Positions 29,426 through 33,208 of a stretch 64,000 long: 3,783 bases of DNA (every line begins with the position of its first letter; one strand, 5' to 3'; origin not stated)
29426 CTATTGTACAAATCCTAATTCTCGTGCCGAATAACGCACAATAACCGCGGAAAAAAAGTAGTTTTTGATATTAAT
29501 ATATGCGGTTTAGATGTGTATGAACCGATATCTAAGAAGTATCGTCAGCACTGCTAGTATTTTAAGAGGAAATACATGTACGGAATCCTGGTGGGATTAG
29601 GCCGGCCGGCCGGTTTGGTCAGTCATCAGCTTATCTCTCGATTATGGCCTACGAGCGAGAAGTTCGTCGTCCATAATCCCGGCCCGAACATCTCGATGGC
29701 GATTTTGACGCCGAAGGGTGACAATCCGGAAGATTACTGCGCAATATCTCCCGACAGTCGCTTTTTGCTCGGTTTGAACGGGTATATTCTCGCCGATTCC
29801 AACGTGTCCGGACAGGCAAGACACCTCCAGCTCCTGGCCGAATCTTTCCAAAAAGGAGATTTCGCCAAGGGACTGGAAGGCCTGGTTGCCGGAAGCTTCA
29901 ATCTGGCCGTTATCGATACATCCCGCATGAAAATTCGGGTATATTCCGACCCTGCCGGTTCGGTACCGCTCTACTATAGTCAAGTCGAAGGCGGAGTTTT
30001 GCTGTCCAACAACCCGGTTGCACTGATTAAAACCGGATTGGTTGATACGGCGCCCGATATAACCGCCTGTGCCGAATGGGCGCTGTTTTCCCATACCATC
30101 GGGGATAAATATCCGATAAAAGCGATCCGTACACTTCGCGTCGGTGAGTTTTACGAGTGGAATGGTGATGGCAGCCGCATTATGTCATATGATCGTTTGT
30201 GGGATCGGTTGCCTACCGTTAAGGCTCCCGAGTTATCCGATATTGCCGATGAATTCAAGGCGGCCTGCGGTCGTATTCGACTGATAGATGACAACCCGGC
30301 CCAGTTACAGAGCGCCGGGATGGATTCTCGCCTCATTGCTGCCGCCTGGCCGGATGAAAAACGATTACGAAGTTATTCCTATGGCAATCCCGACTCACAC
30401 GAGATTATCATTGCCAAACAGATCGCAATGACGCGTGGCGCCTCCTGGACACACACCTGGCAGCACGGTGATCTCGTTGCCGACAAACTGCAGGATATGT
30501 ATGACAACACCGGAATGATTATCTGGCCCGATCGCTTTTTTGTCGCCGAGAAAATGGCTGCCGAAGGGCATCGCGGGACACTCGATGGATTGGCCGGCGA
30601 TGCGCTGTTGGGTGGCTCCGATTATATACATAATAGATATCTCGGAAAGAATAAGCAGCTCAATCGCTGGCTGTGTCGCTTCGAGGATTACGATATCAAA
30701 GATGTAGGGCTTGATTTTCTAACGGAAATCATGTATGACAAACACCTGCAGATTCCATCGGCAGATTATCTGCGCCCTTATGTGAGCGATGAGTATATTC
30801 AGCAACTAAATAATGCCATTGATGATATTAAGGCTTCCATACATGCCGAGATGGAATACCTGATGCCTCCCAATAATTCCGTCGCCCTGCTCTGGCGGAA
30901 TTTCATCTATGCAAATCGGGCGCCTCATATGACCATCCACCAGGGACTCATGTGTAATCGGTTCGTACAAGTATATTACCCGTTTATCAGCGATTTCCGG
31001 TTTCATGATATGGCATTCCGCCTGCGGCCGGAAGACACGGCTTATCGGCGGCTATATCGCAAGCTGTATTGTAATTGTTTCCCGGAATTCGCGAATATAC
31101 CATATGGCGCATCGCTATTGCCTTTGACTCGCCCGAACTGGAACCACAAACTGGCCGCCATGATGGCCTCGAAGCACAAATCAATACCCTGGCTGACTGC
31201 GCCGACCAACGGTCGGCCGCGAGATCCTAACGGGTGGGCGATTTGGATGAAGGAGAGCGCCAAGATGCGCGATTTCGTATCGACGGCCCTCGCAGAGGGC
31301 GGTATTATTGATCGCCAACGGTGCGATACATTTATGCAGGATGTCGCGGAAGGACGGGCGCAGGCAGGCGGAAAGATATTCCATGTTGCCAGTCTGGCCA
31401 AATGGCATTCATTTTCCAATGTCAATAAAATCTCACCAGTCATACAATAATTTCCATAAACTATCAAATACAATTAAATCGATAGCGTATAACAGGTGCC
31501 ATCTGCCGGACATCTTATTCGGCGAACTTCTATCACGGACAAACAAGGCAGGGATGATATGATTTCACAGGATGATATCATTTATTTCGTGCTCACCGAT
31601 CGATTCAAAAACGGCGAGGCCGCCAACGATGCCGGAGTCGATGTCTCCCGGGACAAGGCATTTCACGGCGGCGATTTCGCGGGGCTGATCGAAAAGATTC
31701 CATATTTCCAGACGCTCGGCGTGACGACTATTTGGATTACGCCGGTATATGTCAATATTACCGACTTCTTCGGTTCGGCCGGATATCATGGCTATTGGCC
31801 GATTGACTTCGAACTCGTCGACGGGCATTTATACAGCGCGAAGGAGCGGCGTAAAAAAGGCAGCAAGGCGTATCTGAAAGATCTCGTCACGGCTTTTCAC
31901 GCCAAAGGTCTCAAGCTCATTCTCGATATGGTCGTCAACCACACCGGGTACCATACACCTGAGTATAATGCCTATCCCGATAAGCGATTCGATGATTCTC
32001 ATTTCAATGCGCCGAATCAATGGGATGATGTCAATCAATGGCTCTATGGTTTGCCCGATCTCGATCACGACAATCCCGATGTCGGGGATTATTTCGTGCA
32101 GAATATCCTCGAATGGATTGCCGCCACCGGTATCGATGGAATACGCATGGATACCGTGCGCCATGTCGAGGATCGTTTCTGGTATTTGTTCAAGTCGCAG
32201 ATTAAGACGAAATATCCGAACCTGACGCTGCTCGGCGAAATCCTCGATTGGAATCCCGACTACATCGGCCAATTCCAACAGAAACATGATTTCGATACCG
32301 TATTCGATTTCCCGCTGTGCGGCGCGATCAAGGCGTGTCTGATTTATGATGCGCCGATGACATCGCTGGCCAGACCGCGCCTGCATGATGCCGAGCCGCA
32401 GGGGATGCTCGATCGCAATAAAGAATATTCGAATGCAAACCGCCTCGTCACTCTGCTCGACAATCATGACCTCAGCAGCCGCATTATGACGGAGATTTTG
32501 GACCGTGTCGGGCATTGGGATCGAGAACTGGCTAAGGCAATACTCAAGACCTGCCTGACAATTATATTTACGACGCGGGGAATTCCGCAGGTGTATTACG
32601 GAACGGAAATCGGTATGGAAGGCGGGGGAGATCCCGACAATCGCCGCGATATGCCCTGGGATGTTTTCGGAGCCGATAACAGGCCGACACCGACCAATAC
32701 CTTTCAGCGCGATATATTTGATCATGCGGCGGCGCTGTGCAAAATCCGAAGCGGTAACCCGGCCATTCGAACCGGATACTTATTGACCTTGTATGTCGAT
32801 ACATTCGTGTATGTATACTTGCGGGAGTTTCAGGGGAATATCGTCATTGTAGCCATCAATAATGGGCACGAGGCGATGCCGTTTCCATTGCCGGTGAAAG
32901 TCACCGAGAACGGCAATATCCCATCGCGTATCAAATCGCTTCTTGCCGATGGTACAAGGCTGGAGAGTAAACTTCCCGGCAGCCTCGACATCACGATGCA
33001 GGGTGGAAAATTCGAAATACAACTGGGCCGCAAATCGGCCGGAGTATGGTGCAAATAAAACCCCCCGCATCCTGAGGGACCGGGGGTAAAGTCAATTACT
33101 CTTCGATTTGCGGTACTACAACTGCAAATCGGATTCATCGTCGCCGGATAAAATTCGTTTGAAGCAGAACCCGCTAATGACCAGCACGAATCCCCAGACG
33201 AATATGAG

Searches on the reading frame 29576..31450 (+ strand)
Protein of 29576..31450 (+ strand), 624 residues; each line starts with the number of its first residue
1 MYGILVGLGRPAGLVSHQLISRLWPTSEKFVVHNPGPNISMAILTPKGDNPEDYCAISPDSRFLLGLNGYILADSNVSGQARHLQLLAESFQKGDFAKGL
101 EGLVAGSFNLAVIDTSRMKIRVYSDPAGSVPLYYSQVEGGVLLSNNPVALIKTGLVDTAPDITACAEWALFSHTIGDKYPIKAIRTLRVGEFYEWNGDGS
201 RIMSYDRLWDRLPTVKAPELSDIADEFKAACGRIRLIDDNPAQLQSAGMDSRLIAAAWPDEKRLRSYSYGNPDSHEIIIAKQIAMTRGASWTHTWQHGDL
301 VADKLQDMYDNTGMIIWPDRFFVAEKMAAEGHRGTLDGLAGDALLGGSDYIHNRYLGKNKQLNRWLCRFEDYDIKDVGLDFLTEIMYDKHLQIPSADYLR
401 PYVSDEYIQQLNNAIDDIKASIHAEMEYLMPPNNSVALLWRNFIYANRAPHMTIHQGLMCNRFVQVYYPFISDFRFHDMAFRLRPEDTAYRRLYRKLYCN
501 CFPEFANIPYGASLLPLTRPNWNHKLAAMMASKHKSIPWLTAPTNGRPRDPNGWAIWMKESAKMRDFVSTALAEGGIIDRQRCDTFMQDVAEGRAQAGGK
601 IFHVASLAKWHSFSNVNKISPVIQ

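Call 3: search_protein_families(library=pfam, proteins=[window:29576-31450:+], max_evalue=0.01)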
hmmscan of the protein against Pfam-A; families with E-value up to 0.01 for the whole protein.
window:29576-31450:+ (624 aa): 2 families
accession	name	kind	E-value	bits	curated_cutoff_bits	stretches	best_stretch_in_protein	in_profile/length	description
PF00733.27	Asn_synthase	-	3.6e-07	30.6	21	1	246-419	25-177/354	Asparagine synthase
PF13537.11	GATase_7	-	0.002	18.6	25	1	104-150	74-121/123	Glutamine amidotransferase domain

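Call 4: search_protein_families(library=padloc, proteins=[window:29576-31450:+], max_evalue=0.01)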
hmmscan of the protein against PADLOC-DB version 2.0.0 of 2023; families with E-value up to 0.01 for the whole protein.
window:29576-31450:+ (624 aa): 0 families

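Call 5: search_protein_families(library=ncbifam, proteins=[window:29576-31450:+], max_evalue=0.01)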
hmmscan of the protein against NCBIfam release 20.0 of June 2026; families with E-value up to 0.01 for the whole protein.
window:29576-31450:+ (624 aa): 5 families
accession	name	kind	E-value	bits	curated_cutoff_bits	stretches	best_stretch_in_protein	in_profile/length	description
TIGR01536.1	asn_synth_AEB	equivalog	1.3e-14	54.1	267.1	1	105-366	121-385/517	asparagine synthase (glutamine-hydrolyzing)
TIGR03104.1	trio_amidotrans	equivalog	4e-07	28.7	570.1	1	104-271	119-295/589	N-acetylglutaminylglutamine amidotransferase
NF033561.1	macrolact_Ik_Al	subfamily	0.00015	20.5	300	1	105-255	80-228/561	albusnodin/ikarugamycin family macrolactam cyclase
NF006949.0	PRK09431.1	equivalog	0.00016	20.4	499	0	182-354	170-364/554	asparagine synthase B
TIGR03108.1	eps_aminotran_1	hypoth_equivalog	0.00043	19.1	816.9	1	105-312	120-338/628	XrtA/PEP-CTERM system amidotransferase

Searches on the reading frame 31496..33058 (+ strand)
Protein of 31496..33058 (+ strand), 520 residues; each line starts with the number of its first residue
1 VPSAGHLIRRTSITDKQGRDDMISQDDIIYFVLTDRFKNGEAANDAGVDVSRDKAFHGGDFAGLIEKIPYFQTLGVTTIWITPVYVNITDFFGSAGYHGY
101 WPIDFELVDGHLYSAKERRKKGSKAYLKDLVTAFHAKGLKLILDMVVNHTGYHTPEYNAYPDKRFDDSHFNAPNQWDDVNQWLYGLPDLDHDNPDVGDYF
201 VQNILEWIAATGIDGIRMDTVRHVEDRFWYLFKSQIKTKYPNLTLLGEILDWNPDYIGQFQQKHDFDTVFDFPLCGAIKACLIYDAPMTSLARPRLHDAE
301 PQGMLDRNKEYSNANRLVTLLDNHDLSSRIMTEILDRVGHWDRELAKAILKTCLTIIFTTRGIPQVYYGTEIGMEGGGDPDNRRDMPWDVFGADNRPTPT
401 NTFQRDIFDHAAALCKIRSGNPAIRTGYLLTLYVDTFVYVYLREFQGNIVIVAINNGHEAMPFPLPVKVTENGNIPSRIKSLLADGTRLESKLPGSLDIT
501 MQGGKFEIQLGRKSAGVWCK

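Call 10: search_protein_families(library=pfam, proteins=[window:31496-33058:+], max_evalue=0.001)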
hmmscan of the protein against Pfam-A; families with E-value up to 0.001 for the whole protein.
window:31496-33058:+ (520 aa): 2 families
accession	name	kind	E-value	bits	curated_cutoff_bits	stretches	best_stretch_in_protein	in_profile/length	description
PF00128.31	Alpha-amylase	-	2.2e-47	162.7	22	1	31-388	1-390/446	Alpha amylase, catalytic domain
PF22026.2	Alpha-amylase_C_2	-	0.00019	22.2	27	1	431-471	5-45/78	Alpha-amylase C-terminal domain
